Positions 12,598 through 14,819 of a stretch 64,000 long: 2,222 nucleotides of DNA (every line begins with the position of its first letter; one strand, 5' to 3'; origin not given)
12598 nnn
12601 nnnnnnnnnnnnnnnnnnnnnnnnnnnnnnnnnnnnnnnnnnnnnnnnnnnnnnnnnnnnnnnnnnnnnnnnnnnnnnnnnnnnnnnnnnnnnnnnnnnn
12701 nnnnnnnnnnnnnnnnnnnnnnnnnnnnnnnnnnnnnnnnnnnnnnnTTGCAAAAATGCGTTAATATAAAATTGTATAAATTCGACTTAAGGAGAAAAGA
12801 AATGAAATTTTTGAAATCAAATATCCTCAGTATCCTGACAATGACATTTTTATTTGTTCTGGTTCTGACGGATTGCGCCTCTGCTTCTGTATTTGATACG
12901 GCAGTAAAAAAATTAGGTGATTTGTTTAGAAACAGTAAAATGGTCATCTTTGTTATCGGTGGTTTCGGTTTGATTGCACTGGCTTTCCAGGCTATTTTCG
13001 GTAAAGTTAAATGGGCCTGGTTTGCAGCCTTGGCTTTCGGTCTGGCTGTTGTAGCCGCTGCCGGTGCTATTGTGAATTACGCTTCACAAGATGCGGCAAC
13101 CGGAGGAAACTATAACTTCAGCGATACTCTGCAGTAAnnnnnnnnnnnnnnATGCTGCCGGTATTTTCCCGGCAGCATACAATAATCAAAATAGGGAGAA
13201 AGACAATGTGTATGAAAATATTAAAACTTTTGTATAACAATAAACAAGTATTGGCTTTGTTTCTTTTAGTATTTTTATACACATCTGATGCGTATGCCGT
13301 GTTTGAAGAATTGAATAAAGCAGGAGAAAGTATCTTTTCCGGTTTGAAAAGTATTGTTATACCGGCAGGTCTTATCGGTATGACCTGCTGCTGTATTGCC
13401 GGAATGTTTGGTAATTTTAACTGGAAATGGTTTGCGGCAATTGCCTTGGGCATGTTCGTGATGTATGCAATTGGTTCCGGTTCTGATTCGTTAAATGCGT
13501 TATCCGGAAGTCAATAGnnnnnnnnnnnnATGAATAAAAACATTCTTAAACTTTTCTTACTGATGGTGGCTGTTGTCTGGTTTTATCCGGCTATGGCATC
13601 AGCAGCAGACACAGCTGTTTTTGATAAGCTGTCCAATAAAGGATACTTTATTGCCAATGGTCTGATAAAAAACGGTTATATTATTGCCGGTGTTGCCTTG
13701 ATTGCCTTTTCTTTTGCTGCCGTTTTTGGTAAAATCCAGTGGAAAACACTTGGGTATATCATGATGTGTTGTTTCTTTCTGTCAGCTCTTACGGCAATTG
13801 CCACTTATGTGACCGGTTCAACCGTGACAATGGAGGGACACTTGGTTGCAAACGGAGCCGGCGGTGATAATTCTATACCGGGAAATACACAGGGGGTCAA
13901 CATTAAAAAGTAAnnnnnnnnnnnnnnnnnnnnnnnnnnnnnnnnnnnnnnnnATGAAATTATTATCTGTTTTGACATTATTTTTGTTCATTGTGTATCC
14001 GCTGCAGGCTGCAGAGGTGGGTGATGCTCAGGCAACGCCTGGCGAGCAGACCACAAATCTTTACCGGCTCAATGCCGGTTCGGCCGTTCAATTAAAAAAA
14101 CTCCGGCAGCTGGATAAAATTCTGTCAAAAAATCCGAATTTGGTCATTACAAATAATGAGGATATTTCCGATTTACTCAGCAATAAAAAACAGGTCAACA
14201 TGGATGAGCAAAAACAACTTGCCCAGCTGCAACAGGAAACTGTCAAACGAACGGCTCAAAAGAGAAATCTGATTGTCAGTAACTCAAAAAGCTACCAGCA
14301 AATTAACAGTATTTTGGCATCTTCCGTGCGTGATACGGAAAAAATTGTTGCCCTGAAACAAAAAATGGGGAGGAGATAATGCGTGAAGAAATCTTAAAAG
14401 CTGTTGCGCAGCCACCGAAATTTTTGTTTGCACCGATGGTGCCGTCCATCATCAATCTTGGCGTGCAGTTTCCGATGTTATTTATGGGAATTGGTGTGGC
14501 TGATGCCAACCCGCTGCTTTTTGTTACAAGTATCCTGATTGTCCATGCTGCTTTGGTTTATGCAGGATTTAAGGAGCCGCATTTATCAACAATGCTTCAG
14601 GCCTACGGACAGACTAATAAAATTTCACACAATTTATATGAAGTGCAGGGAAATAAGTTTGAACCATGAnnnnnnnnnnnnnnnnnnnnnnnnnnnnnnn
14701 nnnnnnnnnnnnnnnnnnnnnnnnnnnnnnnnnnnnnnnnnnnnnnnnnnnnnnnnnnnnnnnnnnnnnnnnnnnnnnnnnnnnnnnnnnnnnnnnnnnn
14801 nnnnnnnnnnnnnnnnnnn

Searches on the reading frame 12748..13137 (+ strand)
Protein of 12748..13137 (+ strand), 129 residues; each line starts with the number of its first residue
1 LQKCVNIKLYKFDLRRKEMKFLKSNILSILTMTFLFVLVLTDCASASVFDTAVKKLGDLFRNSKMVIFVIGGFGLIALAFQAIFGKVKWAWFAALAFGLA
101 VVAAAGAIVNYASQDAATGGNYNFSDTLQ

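Call 4: search_protein_families(library=pfam, proteins=[window:12748-13137:+], max_evalue=0.1)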
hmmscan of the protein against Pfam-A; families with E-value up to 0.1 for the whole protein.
window:12748-13137:+ (129 aa): 2 families
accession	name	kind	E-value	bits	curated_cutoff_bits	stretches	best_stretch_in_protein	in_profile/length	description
PF04956.18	TrbC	-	4e-09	37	27.9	1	20-111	2-97/98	TrbC/VIRB2 pilin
PF01757.29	Acyl_transf_3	-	0.00048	19.7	31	1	15-116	142-234/326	Acyltransferase domain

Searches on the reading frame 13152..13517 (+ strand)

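Call 4: search_protein_families(library=pfam, proteins=[window:13152-13517:+], max_evalue=0.1)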
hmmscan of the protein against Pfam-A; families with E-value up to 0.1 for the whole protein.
window:13152-13517:+ (121 aa): 1 family
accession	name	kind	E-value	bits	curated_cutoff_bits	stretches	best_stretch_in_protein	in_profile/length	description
PF04956.18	TrbC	-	4.6e-08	33.6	27.9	1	29-105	10-89/98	TrbC/VIRB2 pilin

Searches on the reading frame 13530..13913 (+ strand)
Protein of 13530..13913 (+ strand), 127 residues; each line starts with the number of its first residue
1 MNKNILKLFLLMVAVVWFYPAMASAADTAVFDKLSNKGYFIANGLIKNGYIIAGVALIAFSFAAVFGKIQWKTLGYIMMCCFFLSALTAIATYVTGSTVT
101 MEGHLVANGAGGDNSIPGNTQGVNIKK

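Call 4: search_protein_families(library=pfam, proteins=[window:13530-13913:+], max_evalue=0.1)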
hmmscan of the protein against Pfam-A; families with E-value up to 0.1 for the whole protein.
window:13530-13913:+ (127 aa): 2 families
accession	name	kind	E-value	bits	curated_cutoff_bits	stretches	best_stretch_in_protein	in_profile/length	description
PF04956.18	TrbC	-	1.2e-06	29.1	27.9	1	3-86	10-90/98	TrbC/VIRB2 pilin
PF00335.26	Tetraspanin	-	0.029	14.5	32.1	1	9-96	18-95/225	Tetraspanin family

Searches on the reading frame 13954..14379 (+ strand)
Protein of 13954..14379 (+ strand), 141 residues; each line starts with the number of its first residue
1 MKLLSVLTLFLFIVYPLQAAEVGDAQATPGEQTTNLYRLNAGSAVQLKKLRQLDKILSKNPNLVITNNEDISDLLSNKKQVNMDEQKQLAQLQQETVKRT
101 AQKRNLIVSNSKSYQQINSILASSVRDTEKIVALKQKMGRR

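Call 4: search_protein_families(library=pfam, proteins=[window:13954-14379:+], max_evalue=0.1)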
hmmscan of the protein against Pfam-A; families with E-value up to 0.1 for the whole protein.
window:13954-14379:+ (141 aa): 3 families
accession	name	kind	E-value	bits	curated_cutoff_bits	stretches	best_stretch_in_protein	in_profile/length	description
PF10774.15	DUF4226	-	0.006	17.3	23.5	1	69-138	27-95/115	Domain of unknown function (DUF4226)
PF18128.7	HydF_dimer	-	0.011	16.2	23.4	0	73-128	37-88/99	Hydrogen maturase F dimerization domain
PF20698.3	PIN-TPR-GreABC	-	0.038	14.7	27.8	1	42-118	5-89/138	PIN domain associated with the TPR-GreAB-C-PIN system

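Call 10: search_protein_families(library=ncbifam, proteins=[window:13954-14379:+], max_evalue=0.1)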
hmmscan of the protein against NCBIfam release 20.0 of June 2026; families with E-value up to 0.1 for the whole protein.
window:13954-14379:+ (141 aa): 1 family
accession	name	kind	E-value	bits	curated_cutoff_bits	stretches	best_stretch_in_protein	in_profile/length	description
TIGR03802.1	Asp_Ala_antiprt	equivalog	0.044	12.4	546.95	1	22-126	224-328/562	aspartate-alanine antiporter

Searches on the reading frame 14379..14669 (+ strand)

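Call 4: search_protein_families(library=pfam, proteins=[window:14379-14669:+], max_evalue=0.1)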
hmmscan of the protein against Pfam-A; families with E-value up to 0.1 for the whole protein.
window:14379-14669:+ (96 aa): 1 family
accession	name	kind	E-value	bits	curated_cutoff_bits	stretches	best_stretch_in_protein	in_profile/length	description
PF05101.18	VirB3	-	0.01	16.6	23.9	1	3-81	3-75/84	Type IV secretory pathway, VirB3-like protein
